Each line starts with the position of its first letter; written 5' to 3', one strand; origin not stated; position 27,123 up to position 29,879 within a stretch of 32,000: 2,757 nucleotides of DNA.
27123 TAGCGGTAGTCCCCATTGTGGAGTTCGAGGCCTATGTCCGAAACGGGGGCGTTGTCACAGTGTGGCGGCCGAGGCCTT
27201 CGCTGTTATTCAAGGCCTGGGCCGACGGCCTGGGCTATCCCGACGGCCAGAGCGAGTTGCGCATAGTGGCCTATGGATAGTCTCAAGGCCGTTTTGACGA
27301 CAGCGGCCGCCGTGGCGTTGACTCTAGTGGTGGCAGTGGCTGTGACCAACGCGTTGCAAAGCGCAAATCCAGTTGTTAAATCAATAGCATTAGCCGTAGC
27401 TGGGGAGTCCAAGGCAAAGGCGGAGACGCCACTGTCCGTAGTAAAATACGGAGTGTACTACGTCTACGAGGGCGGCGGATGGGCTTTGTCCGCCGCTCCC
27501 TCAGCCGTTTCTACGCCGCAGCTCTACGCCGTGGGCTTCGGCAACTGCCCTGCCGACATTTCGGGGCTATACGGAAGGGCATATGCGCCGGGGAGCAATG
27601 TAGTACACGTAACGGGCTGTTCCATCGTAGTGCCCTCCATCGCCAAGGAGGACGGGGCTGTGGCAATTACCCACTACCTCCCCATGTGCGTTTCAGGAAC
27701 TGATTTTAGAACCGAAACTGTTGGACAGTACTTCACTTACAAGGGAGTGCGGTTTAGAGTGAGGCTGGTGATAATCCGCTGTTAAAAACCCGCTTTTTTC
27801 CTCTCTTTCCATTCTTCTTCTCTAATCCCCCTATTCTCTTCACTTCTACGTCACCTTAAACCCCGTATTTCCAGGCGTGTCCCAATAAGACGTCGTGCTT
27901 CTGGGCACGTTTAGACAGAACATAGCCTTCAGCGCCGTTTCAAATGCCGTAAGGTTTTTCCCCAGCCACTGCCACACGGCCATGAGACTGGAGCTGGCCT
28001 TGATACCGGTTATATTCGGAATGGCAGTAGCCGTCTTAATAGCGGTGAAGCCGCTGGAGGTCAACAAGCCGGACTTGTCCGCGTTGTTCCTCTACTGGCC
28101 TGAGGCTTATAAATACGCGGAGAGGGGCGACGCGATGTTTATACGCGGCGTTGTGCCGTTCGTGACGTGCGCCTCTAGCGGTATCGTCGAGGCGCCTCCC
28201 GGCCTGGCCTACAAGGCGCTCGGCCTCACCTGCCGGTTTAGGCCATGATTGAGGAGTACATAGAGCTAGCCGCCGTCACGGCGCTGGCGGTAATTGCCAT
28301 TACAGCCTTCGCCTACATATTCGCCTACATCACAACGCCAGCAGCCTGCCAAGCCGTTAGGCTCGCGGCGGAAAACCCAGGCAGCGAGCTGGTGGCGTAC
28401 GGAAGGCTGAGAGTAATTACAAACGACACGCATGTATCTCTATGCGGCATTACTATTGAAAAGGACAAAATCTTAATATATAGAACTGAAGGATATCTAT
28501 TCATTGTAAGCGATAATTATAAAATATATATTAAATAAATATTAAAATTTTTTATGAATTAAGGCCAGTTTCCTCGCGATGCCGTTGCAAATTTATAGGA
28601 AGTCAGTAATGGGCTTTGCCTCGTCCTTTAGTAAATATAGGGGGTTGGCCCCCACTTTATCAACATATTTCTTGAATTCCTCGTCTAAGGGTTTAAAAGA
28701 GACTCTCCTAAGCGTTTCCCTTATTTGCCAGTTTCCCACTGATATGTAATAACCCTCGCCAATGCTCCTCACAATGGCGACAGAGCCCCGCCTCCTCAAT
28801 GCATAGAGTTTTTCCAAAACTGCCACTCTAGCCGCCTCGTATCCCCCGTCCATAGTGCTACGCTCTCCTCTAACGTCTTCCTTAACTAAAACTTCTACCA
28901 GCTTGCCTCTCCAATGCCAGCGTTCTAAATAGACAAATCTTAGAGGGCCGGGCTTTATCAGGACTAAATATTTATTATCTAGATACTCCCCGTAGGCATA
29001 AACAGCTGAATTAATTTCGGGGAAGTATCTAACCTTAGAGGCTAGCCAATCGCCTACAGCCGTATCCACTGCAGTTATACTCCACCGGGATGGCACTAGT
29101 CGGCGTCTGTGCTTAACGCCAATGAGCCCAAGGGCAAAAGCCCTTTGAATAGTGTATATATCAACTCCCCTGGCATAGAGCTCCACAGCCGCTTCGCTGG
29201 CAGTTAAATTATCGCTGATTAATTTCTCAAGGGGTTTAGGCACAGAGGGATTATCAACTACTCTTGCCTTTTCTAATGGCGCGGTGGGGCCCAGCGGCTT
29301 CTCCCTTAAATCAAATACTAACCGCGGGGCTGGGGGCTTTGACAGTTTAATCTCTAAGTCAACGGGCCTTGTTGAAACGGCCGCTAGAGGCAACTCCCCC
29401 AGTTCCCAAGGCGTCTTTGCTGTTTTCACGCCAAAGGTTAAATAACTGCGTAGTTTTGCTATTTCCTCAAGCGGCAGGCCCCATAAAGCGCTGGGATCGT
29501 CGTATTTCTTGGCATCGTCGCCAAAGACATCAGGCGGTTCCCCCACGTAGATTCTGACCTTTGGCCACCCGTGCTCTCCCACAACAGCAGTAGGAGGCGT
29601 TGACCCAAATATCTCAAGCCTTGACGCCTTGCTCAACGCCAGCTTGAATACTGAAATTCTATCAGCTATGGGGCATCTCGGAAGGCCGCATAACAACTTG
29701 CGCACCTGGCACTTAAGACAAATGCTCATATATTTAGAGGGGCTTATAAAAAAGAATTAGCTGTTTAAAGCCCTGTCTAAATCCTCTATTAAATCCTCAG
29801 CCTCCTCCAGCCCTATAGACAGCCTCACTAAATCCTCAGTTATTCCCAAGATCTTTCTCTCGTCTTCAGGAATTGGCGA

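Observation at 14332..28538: One-strand 18-gene accessory cluster beside tRNA-Ile/tRNA-Ala encodes a highly divergent type IV filament-like machine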

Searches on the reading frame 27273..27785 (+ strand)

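Call 7: search_protein_families(library=pfam, max_evalue=0.1, proteins=[window:27273-27785:+])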
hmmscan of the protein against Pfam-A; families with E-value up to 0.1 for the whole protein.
window:27273-27785:+ (170 aa): 1 family
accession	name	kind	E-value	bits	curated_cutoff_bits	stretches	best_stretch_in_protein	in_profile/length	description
PF13577.12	SnoaL_4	-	0.037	14.5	24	0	29-73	81-123/126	SnoaL-like domain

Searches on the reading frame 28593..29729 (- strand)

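Call 7: search_protein_families(library=pfam, max_evalue=0.1, proteins=[window:28593-29729:-])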
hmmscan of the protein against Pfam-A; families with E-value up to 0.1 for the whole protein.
window:28593-29729:- (378 aa): 2 families
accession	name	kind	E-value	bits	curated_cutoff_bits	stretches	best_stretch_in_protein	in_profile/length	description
PF04894.17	Nre_N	-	6.5e-85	285.6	25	1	13-272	1-264/270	Archaeal Nre, N-terminal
PF04895.17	Nre_C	-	3.3e-17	62.8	27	1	288-348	7-67/110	Archaeal Nre, C-terminal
